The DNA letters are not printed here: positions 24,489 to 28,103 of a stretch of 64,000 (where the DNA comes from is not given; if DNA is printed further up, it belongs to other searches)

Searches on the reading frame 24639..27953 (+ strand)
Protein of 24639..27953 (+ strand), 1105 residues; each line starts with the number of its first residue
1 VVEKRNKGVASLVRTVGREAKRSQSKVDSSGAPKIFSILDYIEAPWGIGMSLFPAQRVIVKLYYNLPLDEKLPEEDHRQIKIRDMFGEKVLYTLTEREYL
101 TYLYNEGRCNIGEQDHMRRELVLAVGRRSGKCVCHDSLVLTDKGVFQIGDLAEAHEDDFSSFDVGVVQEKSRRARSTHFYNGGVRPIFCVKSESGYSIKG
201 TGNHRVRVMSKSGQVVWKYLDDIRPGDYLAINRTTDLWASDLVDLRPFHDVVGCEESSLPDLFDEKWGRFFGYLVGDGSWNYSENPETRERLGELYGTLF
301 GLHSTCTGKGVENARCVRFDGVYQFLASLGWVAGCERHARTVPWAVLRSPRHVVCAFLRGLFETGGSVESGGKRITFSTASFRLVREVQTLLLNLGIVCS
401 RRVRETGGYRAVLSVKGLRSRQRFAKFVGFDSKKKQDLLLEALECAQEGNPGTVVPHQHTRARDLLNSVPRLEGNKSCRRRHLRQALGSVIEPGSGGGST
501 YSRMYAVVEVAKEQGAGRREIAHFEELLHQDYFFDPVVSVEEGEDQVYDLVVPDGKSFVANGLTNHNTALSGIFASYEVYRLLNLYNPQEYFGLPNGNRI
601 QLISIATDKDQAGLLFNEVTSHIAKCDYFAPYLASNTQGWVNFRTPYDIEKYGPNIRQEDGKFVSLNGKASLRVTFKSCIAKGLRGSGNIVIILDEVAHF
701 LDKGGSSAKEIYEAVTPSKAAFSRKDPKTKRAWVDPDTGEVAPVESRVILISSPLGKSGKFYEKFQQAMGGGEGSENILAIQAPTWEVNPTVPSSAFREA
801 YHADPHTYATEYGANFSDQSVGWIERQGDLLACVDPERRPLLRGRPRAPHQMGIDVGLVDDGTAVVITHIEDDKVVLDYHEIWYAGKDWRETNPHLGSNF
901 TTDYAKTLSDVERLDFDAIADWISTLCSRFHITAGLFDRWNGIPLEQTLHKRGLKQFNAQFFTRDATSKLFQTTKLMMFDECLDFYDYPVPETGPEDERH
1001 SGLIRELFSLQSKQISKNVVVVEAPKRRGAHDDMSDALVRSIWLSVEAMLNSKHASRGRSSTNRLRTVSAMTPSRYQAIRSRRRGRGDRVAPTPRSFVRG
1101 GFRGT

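Call 59: search_protein_families(library=pfam, proteins=[window:24639-27953:+], max_evalue=0.01)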
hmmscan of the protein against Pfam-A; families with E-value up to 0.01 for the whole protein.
window:24639-27953:+ (1105 aa): 2 families
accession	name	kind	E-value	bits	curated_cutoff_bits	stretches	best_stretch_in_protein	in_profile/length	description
PF14890.11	Intein_splicing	-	3.5e-16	59.8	35.8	1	139-567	2-155/155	Intein splicing domain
PF14528.11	LAGLIDADG_3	-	2e-13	50.8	22.5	1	354-428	3-81/82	LAGLIDADG-like domain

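Call 60: search_protein_families(library=phrogs, proteins=[window:24639-27953:+], max_evalue=0.001)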
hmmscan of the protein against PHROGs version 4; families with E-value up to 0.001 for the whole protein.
window:24639-27953:+ (1105 aa): 4 families
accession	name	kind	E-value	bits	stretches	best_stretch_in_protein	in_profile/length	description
phrog_17415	-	head and packaging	3.9e-29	102.3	2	531-815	369-645/940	terminase large subunit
phrog_9666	-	unknown function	1.7e-23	83.8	2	339-571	265-490/779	-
phrog_30356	-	DNA, RNA and nucleotide metabolism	2.3e-07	30.3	0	526-568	712-755/823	helicase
phrog_9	-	head and packaging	4.1e-07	30.2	1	830-955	466-588/812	terminase large subunit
